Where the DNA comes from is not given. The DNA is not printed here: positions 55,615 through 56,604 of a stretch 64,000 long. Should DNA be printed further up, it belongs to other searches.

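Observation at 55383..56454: Candidate novel toxin-antitoxin pair: HTH_XRE-Panacea (DUF4065) fusion overlapping a RelE/ParE-fold-like small protein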

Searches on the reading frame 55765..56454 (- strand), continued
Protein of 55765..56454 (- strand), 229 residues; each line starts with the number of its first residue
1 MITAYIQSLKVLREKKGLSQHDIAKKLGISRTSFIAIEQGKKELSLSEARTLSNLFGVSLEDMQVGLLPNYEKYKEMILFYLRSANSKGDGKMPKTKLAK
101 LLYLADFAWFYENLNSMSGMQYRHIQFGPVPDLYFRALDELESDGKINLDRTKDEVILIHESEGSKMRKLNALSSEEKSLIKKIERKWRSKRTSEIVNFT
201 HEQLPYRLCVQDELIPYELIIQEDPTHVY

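Call 64: predict_structure(alignment_id=A2)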
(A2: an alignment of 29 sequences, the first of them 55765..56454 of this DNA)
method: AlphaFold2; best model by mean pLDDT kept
length: 229 residues; sequences in the alignment: 29
mean_pLDDT: 54.1   pTM: 0.35
mean pLDDT of the five models: 54.1, 51.6, 50.2, 47.6, 47.0
residues with pLDDT >= 90: 0; 70-90: 48; 50-70: 84; < 50: 97
segments of 3 or more residues with pLDDT < 50: 1-3, 66-73, 92-96, 124-129, 140-142, 144-148, 153-173, 191-229
pLDDT, mean of each block of 10 residues (from residue 1): 59 82 88 84 78 72 54 51 53 51 58 57 50 54 47 41 35 51 53 37 28 31 28
secondary structure, 60 per line:
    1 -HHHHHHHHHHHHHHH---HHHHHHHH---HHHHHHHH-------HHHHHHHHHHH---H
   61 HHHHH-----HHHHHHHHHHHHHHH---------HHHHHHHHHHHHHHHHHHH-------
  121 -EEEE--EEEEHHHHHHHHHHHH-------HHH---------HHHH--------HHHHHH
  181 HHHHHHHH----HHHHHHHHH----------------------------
elements in order: H2-16 H20-27 H31-38 H46-56 H60-65 H71-85 H95-113 E122-125 E128-131 H132-143 H163-166 H175-188 H193-201
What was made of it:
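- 56269..56430 (-): HTH_3 domain (residues 9-62). This is the only confidently modelled part of the PanA AF2 model (pLDDT 72-88; call 64).
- On PanAT (Panacea antitoxin TA systems): The PanA model is too poor for interface inference (call 64).
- The PanA model is poor (pLDDT 54; call 64), so the neutralising surface is unknown.
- Tried and rejected: The AF2 model of PanA from 29 close homologues was poor (pLDDT 54; call 64), so I ran no fold search on it and inferred no interface.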

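Call 70: find_encoding_contigs(protein=P0254, flank=2500, max_places=4)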
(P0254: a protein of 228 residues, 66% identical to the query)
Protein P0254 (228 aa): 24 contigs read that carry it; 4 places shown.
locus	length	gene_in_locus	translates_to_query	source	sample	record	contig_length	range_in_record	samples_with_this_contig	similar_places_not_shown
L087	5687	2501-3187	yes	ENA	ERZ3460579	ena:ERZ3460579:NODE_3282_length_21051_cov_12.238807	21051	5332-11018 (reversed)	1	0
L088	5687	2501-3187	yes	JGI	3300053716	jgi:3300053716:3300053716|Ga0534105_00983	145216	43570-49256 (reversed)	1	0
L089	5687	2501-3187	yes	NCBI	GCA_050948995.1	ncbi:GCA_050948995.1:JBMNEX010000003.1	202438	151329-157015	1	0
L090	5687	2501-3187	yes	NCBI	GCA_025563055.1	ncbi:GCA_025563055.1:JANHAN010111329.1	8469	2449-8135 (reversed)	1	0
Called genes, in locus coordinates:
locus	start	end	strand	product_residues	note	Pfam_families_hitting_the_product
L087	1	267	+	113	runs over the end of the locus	PF04343:DUF488, PF22751:DUF488-N3a, PF22752:DUF488-N3i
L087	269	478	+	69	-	PF06150:ChaB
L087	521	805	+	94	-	-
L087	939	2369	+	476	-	-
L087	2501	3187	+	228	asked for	PF01381:HTH_3, PF12844:HTH_19, PF13412:HTH_24 (faint), PF13560:HTH_31 (weak), PF13274:SocA_Panacea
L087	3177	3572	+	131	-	-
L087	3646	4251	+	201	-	PF01693:Cauli_VI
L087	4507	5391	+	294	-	PF10342:Kre9_KNH (weak)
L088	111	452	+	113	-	PF04343:DUF488, PF22751:DUF488-N3a, PF22752:DUF488-N3i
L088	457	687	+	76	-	PF06150:ChaB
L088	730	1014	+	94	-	-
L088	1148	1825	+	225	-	-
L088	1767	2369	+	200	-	-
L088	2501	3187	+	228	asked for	PF01381:HTH_3, PF12844:HTH_19, PF13412:HTH_24 (faint), PF13560:HTH_31 (weak), PF13274:SocA_Panacea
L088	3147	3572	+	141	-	-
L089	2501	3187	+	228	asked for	PF01381:HTH_3, PF12844:HTH_19, PF13412:HTH_24 (faint), PF13560:HTH_31 (weak), PF13274:SocA_Panacea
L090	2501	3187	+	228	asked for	PF01381:HTH_3, PF12844:HTH_19, PF13412:HTH_24 (faint), PF13560:HTH_31 (weak), PF13274:SocA_Panacea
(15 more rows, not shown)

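Call 71: find_encoding_contigs(protein=P0320, flank=2500, max_places=2)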
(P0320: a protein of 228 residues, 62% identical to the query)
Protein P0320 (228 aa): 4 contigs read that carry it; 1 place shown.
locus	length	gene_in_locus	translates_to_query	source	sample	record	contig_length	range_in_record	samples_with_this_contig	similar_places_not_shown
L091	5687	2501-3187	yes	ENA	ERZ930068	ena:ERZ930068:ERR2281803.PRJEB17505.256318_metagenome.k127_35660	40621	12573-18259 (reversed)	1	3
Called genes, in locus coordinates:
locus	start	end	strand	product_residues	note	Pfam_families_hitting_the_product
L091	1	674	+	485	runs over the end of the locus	PF00772:DnaB, PF13481:AAA_25, PF03796:DnaB_C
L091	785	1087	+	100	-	PF02575:YbaB_DNA_bd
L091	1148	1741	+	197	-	PF21176:RecR_HhH, PF01751:Toprim, PF13662:Toprim_4, PF21175:RecR_C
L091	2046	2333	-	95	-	-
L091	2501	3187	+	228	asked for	PF12844:HTH_19, PF13560:HTH_31, PF01381:HTH_3, PF13443:HTH_26 (weak), PF13274:SocA_Panacea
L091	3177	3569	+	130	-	-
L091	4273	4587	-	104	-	PF00829:Ribosomal_L21p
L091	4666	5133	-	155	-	PF02643:DUF192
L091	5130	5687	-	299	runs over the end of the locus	PF00892:EamA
